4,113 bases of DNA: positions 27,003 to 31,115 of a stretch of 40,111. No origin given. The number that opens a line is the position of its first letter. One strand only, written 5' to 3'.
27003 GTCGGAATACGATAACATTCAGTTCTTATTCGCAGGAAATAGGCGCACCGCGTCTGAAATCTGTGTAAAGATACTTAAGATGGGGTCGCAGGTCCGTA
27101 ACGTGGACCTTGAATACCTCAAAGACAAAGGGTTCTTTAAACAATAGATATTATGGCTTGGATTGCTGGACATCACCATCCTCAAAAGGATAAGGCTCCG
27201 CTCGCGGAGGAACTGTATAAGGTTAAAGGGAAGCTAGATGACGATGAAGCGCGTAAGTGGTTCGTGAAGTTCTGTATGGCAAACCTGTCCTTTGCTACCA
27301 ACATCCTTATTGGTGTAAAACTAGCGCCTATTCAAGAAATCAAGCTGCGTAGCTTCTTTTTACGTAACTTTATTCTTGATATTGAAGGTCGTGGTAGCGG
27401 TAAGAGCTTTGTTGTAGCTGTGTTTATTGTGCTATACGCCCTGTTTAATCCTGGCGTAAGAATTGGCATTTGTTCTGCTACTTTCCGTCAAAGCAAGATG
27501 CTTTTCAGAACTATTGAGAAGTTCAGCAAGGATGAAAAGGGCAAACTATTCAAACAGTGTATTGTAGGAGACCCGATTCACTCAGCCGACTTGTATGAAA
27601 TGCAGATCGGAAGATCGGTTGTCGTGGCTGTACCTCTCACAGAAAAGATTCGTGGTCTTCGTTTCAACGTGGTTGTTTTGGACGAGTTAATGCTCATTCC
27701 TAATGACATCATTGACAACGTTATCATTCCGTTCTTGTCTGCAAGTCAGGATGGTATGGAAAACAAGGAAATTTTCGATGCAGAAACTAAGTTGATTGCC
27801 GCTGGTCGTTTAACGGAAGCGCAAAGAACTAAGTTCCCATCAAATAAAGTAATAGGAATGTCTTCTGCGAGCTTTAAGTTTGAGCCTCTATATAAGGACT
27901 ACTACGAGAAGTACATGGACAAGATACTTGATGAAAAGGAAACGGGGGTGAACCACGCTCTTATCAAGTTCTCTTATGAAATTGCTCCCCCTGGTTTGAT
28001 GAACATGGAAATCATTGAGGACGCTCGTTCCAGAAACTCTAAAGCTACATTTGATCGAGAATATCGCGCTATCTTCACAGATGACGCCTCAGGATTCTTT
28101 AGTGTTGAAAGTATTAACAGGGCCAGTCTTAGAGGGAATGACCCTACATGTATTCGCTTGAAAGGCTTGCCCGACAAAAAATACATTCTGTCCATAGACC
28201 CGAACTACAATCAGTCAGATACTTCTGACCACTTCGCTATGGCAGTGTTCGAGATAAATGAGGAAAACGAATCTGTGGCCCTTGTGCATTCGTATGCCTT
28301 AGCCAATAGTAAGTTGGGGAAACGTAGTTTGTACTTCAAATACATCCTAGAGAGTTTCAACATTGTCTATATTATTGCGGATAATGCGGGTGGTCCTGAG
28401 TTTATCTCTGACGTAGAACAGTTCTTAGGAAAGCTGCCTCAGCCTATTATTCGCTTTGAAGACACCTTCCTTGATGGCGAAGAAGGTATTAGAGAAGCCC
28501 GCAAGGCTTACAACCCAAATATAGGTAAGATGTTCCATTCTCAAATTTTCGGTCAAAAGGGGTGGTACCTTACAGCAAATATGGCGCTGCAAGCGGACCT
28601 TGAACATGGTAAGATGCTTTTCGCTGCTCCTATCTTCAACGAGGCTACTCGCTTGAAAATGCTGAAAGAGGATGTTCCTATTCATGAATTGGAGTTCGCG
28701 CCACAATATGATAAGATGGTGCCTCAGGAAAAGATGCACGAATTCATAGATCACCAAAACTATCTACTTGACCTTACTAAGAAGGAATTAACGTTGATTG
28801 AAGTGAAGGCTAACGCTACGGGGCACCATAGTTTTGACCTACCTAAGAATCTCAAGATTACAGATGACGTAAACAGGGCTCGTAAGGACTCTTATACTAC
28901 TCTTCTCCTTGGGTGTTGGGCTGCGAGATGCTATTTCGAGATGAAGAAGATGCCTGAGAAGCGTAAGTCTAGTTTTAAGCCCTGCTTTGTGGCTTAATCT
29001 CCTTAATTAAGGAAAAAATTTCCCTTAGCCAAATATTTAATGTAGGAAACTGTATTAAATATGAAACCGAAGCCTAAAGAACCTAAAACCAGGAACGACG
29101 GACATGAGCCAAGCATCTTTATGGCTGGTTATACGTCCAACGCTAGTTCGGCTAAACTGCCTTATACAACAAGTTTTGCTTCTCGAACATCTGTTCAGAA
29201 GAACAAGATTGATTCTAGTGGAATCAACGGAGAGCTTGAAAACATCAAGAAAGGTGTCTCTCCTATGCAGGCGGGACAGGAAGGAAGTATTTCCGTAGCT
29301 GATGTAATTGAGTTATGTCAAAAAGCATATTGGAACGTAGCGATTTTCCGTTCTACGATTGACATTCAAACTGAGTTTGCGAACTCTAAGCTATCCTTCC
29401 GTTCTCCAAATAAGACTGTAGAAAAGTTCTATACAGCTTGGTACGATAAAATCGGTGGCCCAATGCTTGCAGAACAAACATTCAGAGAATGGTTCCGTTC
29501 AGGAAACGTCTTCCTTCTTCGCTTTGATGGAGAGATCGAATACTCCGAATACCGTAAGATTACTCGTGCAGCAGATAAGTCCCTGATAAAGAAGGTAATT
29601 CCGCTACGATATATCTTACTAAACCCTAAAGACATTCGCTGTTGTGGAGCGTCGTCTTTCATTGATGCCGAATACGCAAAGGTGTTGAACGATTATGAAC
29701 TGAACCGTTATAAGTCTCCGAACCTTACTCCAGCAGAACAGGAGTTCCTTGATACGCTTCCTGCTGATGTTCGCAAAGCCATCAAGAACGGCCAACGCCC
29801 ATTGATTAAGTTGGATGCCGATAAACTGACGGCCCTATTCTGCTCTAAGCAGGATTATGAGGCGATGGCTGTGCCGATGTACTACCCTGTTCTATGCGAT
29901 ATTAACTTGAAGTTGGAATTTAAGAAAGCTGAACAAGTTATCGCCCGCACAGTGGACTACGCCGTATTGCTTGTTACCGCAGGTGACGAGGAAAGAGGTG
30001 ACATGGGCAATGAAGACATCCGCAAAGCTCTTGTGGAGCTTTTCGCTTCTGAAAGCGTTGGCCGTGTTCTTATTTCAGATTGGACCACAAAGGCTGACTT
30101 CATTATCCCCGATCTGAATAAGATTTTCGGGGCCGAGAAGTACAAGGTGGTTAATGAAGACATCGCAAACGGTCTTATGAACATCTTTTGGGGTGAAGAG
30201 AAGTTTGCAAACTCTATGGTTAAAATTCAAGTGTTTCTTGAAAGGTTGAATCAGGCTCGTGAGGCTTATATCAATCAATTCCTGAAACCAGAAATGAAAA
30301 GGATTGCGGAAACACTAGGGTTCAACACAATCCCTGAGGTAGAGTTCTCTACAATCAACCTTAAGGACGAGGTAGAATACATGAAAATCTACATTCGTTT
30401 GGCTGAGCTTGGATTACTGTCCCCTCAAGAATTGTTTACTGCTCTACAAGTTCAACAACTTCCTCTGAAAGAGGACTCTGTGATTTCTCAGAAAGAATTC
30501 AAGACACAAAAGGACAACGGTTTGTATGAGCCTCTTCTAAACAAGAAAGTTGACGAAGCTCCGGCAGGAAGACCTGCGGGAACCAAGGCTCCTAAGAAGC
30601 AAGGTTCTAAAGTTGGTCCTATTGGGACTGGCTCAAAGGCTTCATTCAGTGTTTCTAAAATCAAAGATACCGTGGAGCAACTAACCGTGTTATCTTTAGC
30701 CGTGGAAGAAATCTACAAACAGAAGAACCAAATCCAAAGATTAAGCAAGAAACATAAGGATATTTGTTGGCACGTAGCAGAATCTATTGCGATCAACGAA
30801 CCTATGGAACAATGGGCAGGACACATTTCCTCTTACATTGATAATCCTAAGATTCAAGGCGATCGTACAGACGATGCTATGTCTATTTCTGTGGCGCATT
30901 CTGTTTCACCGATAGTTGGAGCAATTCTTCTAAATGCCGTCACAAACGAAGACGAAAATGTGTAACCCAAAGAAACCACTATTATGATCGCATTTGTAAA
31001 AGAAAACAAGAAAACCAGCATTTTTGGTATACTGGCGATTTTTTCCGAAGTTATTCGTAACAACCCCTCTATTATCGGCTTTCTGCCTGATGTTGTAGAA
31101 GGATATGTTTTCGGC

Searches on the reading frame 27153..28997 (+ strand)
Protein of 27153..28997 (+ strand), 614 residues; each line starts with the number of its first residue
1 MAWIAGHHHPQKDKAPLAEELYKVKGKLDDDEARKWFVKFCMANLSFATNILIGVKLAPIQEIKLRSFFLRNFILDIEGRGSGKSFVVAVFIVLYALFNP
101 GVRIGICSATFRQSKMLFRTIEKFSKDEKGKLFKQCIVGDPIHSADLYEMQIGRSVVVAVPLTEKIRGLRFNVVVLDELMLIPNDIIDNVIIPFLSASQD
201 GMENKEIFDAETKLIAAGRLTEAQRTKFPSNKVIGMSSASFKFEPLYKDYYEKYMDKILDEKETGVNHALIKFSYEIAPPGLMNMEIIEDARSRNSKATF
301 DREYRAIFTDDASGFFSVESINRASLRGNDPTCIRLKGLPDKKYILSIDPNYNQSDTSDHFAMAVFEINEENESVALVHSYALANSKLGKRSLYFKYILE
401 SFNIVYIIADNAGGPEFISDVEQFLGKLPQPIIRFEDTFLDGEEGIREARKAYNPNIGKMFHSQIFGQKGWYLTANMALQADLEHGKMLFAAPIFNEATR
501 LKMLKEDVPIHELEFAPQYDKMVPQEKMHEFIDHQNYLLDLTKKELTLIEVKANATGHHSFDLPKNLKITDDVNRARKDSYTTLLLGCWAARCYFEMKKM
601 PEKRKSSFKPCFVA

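Call 13: search_protein_families(library=phrogs, proteins=[window:27153-28997:+], max_evalue=0.001)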
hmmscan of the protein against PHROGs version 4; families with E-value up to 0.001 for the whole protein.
window:27153-28997:+ (614 aa): 7 families
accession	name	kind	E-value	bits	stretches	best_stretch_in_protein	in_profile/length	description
phrog_2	-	head and packaging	2.9e-24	86.9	1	79-464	285-549/807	terminase large subunit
phrog_5989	-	head and packaging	4.3e-11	43.5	1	55-184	140-265/347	terminase large subunit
phrog_38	-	head and packaging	2.9e-09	37.2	1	79-177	313-409/760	terminase large subunit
phrog_9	-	head and packaging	6.4e-09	36.2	1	27-190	179-340/812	terminase large subunit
phrog_7579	-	head and packaging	1.6e-08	35.1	1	80-194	26-133/239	terminase large subunit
phrog_15503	-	unknown function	1.3e-05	25.8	1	54-199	68-212/245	-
phrog_5909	-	head and packaging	0.00027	21.1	1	287-413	47-174/285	terminase large subunit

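Call 19: find_related_loci(query=window:27153-28997:+, collection=viral_contigs, flank=10000)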
Query window:27153-28997:+ (614 aa) in viral_contigs; peptide patterns used: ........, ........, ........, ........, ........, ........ (x = any residue, [..] = any of these).
14 stretches matched a pattern, but none encodes a relative of the query by tblastn (E <= 1e-3).

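Call 50: search_dna_similar(query=window:27153-28997:+, collection=phages, mode=protein, max_rows=15)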
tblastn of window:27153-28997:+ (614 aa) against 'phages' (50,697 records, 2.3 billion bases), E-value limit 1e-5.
Records with a match: 37; places in all: 37; records where one place covers at least 80% of the query: 0.
Best place of each record, by identity: <60% 37.
By first word of the organism name: Bacillus 31; Clostridium 3; Thomasclavelia 2; Microcystis 1.
By host as written in the record: Bacillus cereus 8; Bacillus anthracis ST-1 4; Bacillus megaterium Km 4; Bacillus megaterium Km Sp- 4; Bacillus cereus ATCC 27348 4; Clostridium botulinum type C strain C-Stockholm 2; Bacillus cereus BGSC 6E1 2; Bacillus anthracis Sterne 2; and 5 more.
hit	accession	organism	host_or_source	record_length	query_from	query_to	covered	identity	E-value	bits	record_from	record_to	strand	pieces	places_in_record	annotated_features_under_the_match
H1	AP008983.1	Clostridium phage c-st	Clostridium botulinum type C strain ...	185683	34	523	80%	21.6%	5e-8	62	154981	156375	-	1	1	conserved phage-related protein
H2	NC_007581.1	Clostridium phage c-st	Clostridium botulinum type C strain ...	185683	34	523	80%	21.6%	5e-8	62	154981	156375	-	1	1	conserved phage-related protein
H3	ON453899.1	Clostridium phage Amboise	[Clostridium] innocuum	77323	52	453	65%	25.5%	9e-12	74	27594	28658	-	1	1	terminase large subunit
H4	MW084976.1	Bacillus phage Kirov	Bacillus cereus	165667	56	433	62%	23.7%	2e-9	67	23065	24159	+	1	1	terminase large subunit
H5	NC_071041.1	Bacillus phage Kirov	Bacillus cereus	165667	56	433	62%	23.7%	2e-9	67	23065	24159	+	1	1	terminase large subunit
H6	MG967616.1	Bacillus phage v_B-Bak1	Bacillus anthracis ST-1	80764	37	375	55%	25.9%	2e-15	86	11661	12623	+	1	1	terminase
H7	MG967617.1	Bacillus phage v_B-Bak6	Bacillus anthracis ST-1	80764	37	375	55%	25.9%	2e-15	86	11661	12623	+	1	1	terminase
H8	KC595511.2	Bacillus phage Basilisk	Bacillus cereus BGSC 6E1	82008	37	375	55%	25.9%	2e-15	86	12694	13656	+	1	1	terminase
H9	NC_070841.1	Bacillus phage Basilisk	Bacillus cereus BGSC 6E1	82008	37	375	55%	25.9%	2e-15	86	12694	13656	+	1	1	terminase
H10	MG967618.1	Bacillus phage v_B-Bak10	Bacillus anthracis ST-1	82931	37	375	55%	25.9%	2e-15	86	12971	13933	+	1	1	terminase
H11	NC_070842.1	Bacillus phage v_B-Bak10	Bacillus anthracis ST-1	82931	37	375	55%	25.9%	2e-15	86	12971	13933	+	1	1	terminase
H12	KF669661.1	Bacillus phage Slash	Bacillus megaterium Km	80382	48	374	53%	26.0%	2e-15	86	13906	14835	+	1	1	terminase large subunit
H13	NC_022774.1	Bacillus phage Slash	Bacillus megaterium Km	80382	48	374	53%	26.0%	2e-15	86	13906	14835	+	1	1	terminase large subunit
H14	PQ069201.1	Bacillus phage C30-3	Bacillus sp. C30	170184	57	421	59%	23.2%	4e-6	56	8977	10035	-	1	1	record has no annotation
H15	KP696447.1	Bacillus phage Stahl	Bacillus megaterium Km Sp-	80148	48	374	53%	25.7%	3e-15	86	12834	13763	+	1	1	terminase large subunit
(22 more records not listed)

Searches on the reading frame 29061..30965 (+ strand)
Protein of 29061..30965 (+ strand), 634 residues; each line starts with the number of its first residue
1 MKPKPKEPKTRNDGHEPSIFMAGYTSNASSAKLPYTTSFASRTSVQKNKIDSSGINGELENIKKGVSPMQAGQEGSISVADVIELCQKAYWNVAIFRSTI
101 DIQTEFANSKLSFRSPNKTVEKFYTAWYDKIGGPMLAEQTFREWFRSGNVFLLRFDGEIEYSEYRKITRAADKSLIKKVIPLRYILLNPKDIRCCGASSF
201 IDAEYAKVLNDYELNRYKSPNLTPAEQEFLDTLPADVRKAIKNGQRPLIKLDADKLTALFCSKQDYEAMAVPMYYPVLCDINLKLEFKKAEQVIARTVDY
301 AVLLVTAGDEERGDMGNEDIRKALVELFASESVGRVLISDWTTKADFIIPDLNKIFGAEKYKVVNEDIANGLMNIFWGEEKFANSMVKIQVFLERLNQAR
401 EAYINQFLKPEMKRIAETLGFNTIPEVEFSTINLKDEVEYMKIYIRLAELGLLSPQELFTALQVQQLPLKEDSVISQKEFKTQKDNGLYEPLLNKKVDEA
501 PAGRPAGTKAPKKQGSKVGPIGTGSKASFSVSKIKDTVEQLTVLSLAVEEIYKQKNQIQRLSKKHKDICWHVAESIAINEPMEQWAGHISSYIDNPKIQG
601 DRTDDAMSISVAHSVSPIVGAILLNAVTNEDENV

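Call 13: search_protein_families(library=phrogs, proteins=[window:29061-30965:+], max_evalue=0.001)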
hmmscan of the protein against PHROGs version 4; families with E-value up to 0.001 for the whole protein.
window:29061-30965:+ (634 aa): 1 family
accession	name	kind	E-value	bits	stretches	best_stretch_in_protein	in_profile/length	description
phrog_2739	-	head and packaging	0.00014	21.7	1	246-453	218-426/501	portal protein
